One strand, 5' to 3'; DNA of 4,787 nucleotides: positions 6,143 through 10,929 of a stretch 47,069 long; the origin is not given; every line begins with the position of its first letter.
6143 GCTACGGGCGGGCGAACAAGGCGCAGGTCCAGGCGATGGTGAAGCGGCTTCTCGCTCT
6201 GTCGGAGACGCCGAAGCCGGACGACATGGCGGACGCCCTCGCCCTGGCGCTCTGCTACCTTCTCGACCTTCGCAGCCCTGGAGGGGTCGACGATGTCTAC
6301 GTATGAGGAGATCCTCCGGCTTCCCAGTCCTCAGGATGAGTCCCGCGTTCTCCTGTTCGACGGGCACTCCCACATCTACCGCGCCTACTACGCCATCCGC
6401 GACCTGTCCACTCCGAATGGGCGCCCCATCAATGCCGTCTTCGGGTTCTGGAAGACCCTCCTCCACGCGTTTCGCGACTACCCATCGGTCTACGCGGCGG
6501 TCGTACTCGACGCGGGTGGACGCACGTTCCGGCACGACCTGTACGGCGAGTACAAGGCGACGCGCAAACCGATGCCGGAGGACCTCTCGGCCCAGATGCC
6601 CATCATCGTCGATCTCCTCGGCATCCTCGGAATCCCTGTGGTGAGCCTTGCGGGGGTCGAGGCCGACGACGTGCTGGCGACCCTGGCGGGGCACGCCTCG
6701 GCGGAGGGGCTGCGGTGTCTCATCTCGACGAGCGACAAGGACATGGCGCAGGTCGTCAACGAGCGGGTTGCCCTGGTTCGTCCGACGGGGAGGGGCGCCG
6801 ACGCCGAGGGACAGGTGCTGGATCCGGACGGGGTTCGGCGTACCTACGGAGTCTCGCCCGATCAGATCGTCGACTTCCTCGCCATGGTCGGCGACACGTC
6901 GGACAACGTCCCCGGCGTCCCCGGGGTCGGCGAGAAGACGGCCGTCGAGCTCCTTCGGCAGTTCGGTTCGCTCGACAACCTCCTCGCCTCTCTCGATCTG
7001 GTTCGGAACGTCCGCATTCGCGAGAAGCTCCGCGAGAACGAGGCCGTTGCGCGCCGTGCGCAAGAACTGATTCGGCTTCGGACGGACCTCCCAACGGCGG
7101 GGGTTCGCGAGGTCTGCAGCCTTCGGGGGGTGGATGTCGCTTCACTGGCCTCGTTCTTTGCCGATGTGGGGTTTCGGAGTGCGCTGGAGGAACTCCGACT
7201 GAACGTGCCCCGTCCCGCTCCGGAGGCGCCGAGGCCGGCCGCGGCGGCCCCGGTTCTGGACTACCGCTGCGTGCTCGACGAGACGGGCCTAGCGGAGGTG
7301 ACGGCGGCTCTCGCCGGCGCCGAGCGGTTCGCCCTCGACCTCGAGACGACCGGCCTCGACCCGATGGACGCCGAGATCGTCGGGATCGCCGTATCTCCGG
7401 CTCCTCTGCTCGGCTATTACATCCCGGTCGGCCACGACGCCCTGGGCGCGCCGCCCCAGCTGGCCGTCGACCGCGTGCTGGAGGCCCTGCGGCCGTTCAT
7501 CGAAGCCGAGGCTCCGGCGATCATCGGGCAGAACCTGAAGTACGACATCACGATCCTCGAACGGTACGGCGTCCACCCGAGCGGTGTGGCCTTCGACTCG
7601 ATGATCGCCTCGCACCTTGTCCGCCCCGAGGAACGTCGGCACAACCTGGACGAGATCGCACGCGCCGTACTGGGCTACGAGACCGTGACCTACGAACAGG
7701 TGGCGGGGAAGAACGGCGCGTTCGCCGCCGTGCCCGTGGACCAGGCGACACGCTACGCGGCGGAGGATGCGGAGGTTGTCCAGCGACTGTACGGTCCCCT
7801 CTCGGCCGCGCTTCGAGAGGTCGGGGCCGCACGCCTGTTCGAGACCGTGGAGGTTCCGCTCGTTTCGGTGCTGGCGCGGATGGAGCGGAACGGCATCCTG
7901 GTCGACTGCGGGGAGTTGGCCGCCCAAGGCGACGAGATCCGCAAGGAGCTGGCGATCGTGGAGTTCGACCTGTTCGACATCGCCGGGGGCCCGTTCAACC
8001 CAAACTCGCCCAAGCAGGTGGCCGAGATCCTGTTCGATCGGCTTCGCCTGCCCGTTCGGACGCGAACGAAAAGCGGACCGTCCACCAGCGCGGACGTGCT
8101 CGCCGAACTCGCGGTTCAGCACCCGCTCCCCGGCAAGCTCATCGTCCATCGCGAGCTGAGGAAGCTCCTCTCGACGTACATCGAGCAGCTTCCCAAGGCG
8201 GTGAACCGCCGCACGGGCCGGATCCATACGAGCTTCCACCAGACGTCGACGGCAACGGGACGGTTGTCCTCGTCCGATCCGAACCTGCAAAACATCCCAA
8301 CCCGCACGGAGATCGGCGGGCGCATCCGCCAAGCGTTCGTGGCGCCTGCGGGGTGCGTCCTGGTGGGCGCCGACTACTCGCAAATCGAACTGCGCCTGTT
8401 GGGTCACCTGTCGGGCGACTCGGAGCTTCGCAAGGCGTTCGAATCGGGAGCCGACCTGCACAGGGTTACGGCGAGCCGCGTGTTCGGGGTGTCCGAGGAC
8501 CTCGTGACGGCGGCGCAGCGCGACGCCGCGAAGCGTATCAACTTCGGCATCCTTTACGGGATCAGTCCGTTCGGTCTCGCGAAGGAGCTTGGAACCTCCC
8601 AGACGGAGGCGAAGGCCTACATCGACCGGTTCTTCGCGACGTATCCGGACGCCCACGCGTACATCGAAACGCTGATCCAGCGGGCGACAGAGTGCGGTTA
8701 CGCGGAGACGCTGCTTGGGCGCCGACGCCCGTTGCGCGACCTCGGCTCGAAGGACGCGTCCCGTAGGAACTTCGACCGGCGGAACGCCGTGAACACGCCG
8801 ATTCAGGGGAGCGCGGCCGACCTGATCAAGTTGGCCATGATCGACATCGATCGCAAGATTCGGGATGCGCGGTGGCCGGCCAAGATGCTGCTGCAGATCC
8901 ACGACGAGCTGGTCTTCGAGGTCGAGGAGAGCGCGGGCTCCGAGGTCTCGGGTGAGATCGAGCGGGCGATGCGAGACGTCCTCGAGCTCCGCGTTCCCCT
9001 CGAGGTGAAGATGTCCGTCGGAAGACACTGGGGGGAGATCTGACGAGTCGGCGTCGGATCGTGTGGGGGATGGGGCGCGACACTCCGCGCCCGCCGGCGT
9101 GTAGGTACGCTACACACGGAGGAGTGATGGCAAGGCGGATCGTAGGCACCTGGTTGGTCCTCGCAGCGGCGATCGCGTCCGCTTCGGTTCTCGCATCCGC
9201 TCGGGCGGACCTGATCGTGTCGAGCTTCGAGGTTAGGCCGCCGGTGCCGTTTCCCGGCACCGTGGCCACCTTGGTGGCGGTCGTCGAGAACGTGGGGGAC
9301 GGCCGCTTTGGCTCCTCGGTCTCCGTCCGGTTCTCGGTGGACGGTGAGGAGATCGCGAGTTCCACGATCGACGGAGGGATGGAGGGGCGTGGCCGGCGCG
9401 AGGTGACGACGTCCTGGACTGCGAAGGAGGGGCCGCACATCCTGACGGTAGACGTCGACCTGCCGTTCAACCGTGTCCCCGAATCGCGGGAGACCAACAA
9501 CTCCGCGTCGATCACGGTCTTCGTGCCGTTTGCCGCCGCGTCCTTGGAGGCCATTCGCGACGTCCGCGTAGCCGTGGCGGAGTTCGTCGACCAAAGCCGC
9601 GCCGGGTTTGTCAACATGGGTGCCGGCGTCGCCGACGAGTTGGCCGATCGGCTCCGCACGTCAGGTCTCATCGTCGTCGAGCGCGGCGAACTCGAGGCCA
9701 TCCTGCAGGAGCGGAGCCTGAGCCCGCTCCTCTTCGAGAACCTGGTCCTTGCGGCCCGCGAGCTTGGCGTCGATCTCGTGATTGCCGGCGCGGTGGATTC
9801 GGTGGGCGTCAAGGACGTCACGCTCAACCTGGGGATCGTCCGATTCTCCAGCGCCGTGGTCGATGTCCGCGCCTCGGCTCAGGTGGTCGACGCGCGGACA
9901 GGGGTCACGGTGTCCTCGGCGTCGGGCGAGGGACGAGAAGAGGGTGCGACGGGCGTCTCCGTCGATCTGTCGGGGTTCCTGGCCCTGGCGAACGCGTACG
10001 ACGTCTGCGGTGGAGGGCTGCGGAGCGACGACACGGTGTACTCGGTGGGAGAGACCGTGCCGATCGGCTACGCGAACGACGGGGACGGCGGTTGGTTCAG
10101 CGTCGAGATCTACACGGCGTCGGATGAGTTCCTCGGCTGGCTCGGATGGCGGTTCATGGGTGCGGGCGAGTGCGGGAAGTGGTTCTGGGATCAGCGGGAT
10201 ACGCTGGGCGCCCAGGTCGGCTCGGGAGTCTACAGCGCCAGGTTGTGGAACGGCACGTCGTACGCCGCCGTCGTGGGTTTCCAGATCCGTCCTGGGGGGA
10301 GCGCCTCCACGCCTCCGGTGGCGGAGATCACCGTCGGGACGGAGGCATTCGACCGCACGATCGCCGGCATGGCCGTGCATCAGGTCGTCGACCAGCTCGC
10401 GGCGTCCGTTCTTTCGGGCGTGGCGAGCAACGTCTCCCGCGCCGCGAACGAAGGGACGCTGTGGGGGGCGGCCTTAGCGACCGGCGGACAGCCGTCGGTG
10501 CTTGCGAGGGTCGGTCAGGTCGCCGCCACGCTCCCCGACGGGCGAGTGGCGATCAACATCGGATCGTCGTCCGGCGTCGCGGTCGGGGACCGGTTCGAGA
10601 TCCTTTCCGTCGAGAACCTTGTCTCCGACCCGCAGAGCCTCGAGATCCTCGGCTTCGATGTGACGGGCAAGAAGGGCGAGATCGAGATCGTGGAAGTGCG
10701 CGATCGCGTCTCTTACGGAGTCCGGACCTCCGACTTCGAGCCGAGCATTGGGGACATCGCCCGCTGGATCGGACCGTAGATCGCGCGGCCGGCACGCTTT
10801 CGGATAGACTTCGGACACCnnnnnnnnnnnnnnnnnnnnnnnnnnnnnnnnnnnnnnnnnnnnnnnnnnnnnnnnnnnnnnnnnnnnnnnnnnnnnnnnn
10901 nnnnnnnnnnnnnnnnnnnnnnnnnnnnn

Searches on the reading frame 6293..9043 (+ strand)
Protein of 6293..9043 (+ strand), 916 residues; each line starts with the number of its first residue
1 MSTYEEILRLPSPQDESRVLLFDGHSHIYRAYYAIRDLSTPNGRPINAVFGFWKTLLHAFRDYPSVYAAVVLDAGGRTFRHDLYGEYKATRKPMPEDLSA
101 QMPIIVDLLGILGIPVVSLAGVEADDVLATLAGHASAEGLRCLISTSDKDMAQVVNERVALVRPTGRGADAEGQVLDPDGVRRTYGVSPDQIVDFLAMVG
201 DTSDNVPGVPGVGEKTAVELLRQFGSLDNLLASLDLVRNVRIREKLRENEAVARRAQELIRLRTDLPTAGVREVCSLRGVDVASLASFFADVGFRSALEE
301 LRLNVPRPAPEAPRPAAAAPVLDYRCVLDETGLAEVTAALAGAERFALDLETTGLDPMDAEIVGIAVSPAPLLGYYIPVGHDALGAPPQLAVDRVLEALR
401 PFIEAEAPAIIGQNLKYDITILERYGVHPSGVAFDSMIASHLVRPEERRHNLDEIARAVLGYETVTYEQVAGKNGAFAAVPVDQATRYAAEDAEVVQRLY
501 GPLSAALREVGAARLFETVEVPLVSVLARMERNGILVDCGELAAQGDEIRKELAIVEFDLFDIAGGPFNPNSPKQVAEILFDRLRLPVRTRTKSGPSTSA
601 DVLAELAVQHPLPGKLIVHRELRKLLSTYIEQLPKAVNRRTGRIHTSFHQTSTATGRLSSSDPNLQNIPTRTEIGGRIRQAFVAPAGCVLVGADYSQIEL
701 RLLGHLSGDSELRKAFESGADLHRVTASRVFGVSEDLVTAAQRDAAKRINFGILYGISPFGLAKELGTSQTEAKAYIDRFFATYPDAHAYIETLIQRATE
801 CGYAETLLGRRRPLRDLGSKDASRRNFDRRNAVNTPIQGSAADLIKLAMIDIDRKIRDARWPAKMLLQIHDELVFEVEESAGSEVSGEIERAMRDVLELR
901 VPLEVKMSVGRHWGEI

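Call 55: search_protein_families(library=pfam, proteins=[window:6293-9043:+], max_evalue=0.001)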
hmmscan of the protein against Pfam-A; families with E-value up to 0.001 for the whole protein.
window:6293-9043:+ (916 aa): 6 families
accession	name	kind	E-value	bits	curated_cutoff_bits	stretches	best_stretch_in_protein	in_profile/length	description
PF00476.26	DNA_pol_A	-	9.3e-148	492.7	34.3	1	541-915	3-381/381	DNA polymerase family A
PF02739.22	5_3_exonuc_N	-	3.9e-50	170.2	34.3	1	19-186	2-164/164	5'-3' exonuclease, N-terminal resolvase-like domain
PF01367.25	5_3_exonuc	-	1.7e-28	99.3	40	1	187-276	1-90/97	5'-3' exonuclease, C-terminal SAM fold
PF01612.26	DNA_pol_A_exo1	-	3.7e-26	92.4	23.6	1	324-505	1-170/173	3'-5' exonuclease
PF22619.2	DNA_polI_exo1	-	9.9e-09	35.6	27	1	381-496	24-137/140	DNA polymerase I, ribonuclease H-like domain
PF12826.13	HHH_2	-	0.00057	20.4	27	0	208-232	7-31/64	Helix-hairpin-helix motif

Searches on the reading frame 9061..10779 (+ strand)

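Call 55: search_protein_families(library=pfam, proteins=[window:9061-10779:+], max_evalue=0.001)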
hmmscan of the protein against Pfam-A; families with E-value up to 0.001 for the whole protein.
window:9061-10779:+ (572 aa): 2 families
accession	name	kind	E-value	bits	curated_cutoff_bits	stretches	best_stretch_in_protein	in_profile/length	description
PF07705.17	CARDB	-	1.2e-12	48.4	22.7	1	49-149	2-99/101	CARDB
PF03783.19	CsgG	-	7.8e-06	25.8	20.8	1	168-295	10-154/210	Curli production assembly/transport component CsgG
